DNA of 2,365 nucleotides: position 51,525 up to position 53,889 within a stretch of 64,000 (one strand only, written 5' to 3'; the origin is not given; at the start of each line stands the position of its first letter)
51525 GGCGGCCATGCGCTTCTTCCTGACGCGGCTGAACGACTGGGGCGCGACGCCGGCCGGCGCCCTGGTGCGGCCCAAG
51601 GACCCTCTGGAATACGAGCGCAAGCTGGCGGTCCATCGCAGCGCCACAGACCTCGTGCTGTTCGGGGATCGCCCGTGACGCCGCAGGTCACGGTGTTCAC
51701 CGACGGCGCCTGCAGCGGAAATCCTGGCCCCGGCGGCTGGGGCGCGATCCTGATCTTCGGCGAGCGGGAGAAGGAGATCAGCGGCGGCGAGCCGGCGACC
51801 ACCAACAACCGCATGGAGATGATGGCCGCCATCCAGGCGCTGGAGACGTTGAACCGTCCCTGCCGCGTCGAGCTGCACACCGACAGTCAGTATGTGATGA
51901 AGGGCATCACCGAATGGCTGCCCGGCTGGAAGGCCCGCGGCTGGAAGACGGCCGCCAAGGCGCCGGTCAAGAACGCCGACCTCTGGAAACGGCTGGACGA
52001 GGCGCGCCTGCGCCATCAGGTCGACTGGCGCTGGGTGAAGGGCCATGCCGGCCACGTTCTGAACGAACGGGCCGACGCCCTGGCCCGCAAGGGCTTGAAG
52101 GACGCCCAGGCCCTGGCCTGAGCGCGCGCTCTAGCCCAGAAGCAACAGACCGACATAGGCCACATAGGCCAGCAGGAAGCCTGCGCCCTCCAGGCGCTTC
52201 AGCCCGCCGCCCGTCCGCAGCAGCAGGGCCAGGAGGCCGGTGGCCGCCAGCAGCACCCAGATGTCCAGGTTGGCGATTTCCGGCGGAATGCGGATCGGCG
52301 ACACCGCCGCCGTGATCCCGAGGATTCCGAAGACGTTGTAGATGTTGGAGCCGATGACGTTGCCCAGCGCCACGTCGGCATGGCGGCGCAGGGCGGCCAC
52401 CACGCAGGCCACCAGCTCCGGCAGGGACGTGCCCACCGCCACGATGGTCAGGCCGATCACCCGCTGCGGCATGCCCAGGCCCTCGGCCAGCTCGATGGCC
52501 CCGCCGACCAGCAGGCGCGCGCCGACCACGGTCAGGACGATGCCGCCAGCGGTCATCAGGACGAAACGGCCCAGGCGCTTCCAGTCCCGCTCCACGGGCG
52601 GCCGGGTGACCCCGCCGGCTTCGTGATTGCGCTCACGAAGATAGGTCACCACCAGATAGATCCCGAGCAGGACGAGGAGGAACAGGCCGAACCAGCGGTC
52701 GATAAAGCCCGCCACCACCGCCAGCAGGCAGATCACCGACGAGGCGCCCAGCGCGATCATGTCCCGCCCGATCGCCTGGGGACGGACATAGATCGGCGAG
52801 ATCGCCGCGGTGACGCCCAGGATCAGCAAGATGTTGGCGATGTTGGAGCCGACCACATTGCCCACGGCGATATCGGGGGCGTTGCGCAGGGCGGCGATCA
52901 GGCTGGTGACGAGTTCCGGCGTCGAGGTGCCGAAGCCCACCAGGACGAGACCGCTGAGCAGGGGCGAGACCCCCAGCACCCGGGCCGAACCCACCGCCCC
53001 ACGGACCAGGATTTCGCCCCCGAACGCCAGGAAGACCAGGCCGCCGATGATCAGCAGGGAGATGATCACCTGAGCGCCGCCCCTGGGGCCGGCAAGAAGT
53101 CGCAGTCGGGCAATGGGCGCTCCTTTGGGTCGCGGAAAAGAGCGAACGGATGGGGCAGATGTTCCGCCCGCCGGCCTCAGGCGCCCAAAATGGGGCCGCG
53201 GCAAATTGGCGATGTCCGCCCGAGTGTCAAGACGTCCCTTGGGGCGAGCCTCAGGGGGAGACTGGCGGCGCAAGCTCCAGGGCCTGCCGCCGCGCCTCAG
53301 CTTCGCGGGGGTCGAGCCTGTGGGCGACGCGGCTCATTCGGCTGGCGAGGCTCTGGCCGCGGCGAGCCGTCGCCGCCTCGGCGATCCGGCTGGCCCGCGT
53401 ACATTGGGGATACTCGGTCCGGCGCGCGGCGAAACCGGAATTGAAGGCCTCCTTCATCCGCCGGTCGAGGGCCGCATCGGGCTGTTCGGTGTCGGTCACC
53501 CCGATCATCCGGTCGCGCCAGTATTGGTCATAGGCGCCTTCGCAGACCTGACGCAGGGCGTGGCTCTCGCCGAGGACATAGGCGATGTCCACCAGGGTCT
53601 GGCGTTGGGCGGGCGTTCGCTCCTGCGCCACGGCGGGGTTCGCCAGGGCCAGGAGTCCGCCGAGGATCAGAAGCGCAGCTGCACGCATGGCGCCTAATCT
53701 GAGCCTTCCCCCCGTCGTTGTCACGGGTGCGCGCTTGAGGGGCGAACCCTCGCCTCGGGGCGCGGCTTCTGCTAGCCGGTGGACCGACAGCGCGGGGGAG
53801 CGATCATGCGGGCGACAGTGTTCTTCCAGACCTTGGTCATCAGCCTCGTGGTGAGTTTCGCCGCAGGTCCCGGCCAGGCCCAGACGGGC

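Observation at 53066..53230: Riboswitch-like leader with sequestered SD and coupled uORF upstream of a Ca2+/Na+ antiporter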

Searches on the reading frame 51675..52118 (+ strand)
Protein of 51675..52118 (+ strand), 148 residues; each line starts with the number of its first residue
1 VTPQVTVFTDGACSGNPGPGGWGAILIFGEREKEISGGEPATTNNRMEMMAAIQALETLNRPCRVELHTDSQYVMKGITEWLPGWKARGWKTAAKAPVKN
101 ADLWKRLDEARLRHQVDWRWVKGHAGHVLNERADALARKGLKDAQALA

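Call 9: search_protein_families(library=pfam, proteins=[window:51675-52118:+])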
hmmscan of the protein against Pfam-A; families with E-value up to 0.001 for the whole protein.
window:51675-52118:+ (148 aa): 1 family
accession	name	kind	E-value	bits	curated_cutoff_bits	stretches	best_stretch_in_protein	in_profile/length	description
PF00075.30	RNase_H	-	3.8e-52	176.7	25.8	1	4-141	3-140/141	RNase H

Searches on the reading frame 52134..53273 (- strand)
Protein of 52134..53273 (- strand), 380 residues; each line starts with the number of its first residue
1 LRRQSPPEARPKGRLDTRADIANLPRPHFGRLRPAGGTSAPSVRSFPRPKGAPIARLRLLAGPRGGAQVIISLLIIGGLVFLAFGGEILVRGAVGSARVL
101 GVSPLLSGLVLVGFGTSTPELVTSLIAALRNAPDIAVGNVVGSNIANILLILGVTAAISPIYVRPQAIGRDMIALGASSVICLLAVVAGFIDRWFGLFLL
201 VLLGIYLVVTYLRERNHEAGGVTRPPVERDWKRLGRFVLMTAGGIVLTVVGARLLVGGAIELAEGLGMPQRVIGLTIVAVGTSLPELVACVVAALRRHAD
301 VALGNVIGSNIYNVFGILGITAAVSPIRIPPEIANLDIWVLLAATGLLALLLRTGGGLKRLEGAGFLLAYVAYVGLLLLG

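Call 9: search_protein_families(library=pfam, proteins=[window:52134-53273:-])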
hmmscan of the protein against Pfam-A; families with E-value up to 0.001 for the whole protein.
window:52134-53273:- (380 aa): 1 family
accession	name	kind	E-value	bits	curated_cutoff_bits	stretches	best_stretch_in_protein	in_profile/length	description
PF01699.29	Na_Ca_ex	-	1.4e-59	200.9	24.9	2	238-378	3-150/151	Sodium/calcium exchanger protein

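Call 10: search_protein_families(library=ncbifam, proteins=[window:52134-53273:-])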
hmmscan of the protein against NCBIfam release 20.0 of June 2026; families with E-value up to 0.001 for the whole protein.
window:52134-53273:- (380 aa): 6 families
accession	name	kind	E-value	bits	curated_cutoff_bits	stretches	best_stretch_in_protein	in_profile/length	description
TIGR00367.1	TIGR00367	hypoth_equivalog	8.9e-65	218.8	179.65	1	73-373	6-312/312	calcium/sodium antiporter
NF008005.0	PRK10734.1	equivalog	9.5e-55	186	432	1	71-377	5-316/325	calcium/sodium antiporter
TIGR00927.1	2A1904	subfamily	4.3e-17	61.1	710.1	2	236-314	1046-1124/1209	K+-dependent Na+/Ca+ exchanger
TIGR00846.1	caca2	superfamily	2.5e-15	56.2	317.45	2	196-374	181-368/372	calcium/proton exchanger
TIGR00845.1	caca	equivalog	4.3e-15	54.6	679.85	2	265-325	776-837/921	sodium/calcium exchanger 1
TIGR00378.1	cax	equivalog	5.1e-10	39.1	211.15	1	231-371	201-342/349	calcium/proton exchanger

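Call 13: find_related_loci(query=window:52134-53069:-, collection=genome_contigs, flank=1500)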
Query window:52134-53069:- (312 aa) in genome_contigs; peptide patterns used: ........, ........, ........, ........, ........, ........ (x = any residue, [..] = any of these).
191 stretches matched a pattern; 38 encode a relative of the query (tblastn E <= 1e-3); 38 distinct loci.
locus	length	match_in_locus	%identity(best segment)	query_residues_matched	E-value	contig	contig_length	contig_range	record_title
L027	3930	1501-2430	94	1-311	5e-175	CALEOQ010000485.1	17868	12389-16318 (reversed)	MAG TPA_asm: uncultured Caulobacteraceae bacterium isolate DRR092714_bin.2_CONCOCT_v1.1_MAG genome assembly, contig: ERZ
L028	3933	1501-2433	94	1-311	2e-165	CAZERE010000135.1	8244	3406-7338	MAG TPA_asm: uncultured Phenylobacterium sp. isolate SRP092902_co1_596 genome assembly, contig: NODE_16152_length_8244_c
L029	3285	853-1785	94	1-311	4e-168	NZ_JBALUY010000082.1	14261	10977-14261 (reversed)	MAG: Phenylobacterium sp. isolate 4NakV-16 NODE_82_length_14261_cov_3.867315, whole genome shotgun sequence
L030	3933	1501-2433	94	1-311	3e-164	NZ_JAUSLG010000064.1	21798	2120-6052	MAG: Phenylobacterium sp. isolate E19_concoct.bin.116 E19_k141_56733, whole genome shotgun sequence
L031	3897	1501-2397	73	17-312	1e-127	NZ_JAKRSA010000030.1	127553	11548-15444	MAG: Phenylobacterium sp. isolate MS003 bin-003_28, whole genome shotgun sequence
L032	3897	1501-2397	72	17-312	6e-125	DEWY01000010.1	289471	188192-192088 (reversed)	MAG TPA_asm: Caulobacteraceae bacterium UBA3198 UBA3198_contig_411, whole genome shotgun sequence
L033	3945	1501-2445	72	1-312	6e-124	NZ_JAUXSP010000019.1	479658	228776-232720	MAG: Phenylobacterium sp. isolate C13_concoct.bin.109 C13_k141_326731, whole genome shotgun sequence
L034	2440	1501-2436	73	1-309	2e-125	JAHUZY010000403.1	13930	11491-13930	MAG: Phenylobacterium sp. isolate Con.Enr.2019-4 k141_7322, whole genome shotgun sequence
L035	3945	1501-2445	73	1-312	3e-122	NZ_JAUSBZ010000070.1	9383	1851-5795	MAG: Phenylobacterium sp. isolate E9_concoct.bin.50 E9_k141_27263, whole genome shotgun sequence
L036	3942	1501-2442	71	1-311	9e-122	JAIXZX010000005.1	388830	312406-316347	MAG: Caulobacteraceae bacterium isolate D8_MAG_00064 pond_D8_MAG_00064_000000000004, whole genome shotgun sequence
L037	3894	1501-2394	72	17-311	1e-119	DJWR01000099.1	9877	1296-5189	MAG TPA_asm: Caulobacteraceae bacterium UBA6225 UBA6225_contig_3377, whole genome shotgun sequence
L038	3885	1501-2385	71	17-308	1e-117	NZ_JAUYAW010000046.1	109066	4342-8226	MAG: Phenylobacterium sp. isolate C19_concoct.bin.64 C19_k141_81341, whole genome shotgun sequence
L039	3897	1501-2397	68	17-312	2e-113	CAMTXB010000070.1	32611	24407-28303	MAG: uncultured Caulobacteraceae bacterium isolate G04_MAG_00061 genome assembly, contig: G04_MAG_00061_000000000073, wh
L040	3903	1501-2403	60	17-309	8e-97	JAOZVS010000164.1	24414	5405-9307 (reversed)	MAG: Zavarzinia sp. isolate bin D_3_2 D_3_3_962_length_24414_cov_7, whole genome shotgun sequence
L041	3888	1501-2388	59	2-312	8e-88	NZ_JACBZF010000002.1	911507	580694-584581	Novosphingobium marinum strain DSM 29043 Ga0373347_02, whole genome shotgun sequence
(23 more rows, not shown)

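Call 22: find_related_loci(query=window:52134-53069:-, collection=metagenome_contigs, flank=1500)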
Query window:52134-53069:- (312 aa) in metagenome_contigs; peptide patterns used: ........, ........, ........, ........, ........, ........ (x = any residue, [..] = any of these).
291 stretches matched a pattern; 21 encode a relative of the query (tblastn E <= 1e-3); 21 distinct loci.
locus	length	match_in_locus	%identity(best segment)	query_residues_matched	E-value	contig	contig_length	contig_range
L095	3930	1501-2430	93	1-311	8e-175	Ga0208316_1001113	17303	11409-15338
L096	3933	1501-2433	93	1-311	8e-169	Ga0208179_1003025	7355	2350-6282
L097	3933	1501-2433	95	1-311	2e-165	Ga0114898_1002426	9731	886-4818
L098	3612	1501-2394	72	17-311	2e-133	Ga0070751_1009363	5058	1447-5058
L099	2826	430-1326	72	17-312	2e-127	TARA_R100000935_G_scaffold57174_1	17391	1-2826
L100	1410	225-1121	68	17-312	3e-123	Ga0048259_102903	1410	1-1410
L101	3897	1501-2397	69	17-312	1e-111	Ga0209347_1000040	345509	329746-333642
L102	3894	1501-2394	61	6-311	3e-102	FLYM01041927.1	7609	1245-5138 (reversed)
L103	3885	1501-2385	71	17-308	2e-117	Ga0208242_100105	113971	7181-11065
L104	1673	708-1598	56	17-309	8e-89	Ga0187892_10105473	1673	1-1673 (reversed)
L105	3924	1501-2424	54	2-305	1e-82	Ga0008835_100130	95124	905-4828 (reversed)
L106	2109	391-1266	52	6-309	6e-85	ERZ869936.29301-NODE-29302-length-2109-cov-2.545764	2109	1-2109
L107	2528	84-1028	54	10-311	8e-76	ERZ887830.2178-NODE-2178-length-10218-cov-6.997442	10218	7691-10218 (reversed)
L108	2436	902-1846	50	1-310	5e-75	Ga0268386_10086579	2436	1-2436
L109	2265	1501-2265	54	5-307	2e-67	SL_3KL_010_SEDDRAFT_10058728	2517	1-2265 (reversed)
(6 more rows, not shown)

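Call 62: find_homologous_proteins(query=window:52134-53069:-, max_evalue=1e-60)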
Query window:52134-53069:- (312 aa): 3345 proteins with E <= 1e-60 among 8000 candidates; the best 120 are listed.
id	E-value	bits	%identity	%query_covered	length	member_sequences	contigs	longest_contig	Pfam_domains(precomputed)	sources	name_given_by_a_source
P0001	3.5e-182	623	100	100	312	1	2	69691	PF01699.30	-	-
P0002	6.6e-174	595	95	100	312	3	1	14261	PF01699.30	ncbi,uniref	ncbi:calcium/sodium antiporter [Phenylobacterium sp.]|uniref:calcium/sodium antiporter n=1 Tax=Pheny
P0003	5.0e-173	593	95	100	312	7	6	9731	PF01699.30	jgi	-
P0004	5.5e-173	592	94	100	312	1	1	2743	PF01699.30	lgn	-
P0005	4.1e-172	590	94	100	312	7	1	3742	PF01699.30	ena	-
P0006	7.7e-169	579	94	100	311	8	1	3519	PF01699.30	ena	-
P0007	3.9e-129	448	73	100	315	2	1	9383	PF01699.30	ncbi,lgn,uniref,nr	ncbi:MAG: calcium/sodium antiporter [Phenylobacterium sp.]|uniref:calcium/sodium antiporter n=1 Tax=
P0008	1.7e-127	443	72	95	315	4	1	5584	PF01699.30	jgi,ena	-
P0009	5.5e-125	435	72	95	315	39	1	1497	PF01699.30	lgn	-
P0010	1.9e-123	430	72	94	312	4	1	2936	PF01699.30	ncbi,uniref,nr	ncbi:calcium/sodium antiporter [Phenylobacterium sp.]|uniref:calcium/sodium antiporter n=1 Tax=Pheny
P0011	1.3e-122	427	71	94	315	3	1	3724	PF01699.30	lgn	-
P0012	3.2e-122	426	72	94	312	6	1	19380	PF01699.30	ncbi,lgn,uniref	ncbi:MAG: calcium/sodium antiporter [Phenylobacterium sp.]|uniref:calcium/sodium antiporter n=1 Tax=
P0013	5.5e-122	425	71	95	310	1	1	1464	PF01699.30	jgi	-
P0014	9.9e-122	424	71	95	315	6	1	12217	PF01699.30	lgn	-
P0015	9.1e-121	421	70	100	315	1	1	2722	PF01699.30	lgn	-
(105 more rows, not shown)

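Call 63: find_encoding_contigs(protein=P0004, flank=600, max_places=4)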
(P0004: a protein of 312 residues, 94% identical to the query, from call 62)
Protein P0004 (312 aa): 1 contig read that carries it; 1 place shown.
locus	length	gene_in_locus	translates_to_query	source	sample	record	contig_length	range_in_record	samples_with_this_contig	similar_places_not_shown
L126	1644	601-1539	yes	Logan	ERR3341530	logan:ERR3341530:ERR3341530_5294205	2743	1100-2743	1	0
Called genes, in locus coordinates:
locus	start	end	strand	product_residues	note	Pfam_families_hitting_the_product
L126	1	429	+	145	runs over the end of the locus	PF09539:DUF2385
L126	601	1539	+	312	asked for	PF01699:Na_Ca_ex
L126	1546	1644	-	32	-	?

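Call 64: find_encoding_contigs(protein=P0005, flank=600, max_places=4)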
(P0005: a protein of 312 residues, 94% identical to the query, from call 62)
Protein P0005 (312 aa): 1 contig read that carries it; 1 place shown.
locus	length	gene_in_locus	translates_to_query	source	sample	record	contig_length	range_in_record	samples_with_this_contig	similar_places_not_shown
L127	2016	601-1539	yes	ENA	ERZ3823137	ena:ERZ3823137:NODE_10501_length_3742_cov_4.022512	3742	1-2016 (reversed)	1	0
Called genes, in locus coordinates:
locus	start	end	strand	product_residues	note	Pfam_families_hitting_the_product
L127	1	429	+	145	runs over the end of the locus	PF09539:DUF2385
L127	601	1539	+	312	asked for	PF01699:Na_Ca_ex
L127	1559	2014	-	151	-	?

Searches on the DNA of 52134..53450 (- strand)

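Call 3: search_rna_families(source=window, start=52900, end=53450, threshold=evalue, max_evalue=10, show_alignments=3)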
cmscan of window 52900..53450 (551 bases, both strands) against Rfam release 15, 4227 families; matches with E-value up to 10: 1.
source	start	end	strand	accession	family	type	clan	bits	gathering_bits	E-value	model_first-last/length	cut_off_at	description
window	52901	52937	+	RF02163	sR-tMet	Gene; snRNA; snoRNA; CD-box;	-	21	50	0.31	1-72/72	no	Small nucleolar RNA sR-tMet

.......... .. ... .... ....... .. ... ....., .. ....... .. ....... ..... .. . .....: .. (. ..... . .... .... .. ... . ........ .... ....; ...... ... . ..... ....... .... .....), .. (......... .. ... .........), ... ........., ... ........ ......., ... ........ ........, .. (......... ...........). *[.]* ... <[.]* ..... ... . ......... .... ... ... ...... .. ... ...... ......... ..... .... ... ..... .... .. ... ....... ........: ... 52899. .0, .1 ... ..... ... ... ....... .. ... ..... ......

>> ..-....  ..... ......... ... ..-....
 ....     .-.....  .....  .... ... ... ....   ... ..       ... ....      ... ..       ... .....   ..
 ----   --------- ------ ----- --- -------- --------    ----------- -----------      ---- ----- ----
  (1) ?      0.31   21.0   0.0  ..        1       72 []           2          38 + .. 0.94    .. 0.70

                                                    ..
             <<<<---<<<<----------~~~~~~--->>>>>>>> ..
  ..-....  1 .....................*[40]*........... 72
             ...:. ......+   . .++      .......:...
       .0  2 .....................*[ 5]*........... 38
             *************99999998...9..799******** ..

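Call 18: search_rna_families(sources=[L031, L033, L036, L039, L027, L028], threshold=evalue, max_evalue=1, show_alignments=2)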
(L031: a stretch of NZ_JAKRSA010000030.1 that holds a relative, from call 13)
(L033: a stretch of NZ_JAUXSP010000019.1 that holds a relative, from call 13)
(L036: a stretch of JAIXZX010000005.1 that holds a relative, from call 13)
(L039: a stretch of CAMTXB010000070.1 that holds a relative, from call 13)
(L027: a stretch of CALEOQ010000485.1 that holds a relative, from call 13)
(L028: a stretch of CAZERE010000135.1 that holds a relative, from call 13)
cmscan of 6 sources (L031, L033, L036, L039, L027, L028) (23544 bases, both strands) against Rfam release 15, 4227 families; matches with E-value up to 1: 4.
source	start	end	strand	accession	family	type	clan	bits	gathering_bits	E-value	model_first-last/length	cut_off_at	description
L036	1314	1368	+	RF03067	terC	Cis-reg;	-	60.3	39.9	2e-08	1-59/59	no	terC RNA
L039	1266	1320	+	RF03067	terC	Cis-reg;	-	60.2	39.9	2.1e-08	1-59/59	no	terC RNA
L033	1314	1368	+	RF03067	terC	Cis-reg;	-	59.6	39.9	2.9e-08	1-59/59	no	terC RNA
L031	1269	1323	+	RF03067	terC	Cis-reg;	-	59.1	39.9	3.7e-08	1-59/59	no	terC RNA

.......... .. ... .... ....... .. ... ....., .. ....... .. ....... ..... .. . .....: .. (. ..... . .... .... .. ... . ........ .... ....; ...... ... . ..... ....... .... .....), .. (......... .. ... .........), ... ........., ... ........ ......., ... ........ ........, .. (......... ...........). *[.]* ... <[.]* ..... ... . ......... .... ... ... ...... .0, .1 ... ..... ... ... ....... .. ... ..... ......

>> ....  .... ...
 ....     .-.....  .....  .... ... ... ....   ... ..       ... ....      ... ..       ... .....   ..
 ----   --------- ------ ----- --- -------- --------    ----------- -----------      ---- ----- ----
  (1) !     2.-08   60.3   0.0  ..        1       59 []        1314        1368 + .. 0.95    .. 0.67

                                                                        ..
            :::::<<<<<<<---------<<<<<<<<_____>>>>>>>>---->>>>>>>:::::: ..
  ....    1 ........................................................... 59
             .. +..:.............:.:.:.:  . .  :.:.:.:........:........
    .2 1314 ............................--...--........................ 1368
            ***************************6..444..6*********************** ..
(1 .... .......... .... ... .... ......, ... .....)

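Call 46: build_rna_model(alignment_id=A2, structure=none)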
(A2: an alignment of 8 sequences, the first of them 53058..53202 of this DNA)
Model R1 built from alignment A2 (8 sequences, 148 columns); structure: none (sequence only).
model positions 147; base pairs 0; branch points 0; effective number of sequences 1.7; information 0.398 bits per position. No base pairs: searches with it score sequence only.

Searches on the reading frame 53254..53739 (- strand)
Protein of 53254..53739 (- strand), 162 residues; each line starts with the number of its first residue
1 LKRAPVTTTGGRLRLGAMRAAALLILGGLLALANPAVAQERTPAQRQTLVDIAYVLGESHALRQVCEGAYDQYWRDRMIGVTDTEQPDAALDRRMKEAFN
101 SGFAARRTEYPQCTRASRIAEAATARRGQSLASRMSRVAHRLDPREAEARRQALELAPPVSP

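Call 9: search_protein_families(library=pfam, proteins=[window:53254-53739:-])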
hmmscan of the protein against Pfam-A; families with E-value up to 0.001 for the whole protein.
window:53254-53739:- (162 aa): 1 family
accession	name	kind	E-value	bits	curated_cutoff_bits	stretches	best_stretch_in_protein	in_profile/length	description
PF09539.15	DUF2385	-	1.4e-24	86.9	25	1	47-136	4-93/96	Protein of unknown function (DUF2385)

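Call 10: search_protein_families(library=ncbifam, proteins=[window:53254-53739:-])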
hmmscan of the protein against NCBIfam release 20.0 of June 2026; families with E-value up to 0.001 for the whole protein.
window:53254-53739:- (162 aa): 1 family
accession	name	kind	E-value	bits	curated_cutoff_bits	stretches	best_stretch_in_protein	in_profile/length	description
TIGR02301.1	TIGR02301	hypoth_equivalog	1.8e-32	111.9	42.55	1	24-136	5-118/121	TIGR02301 family protein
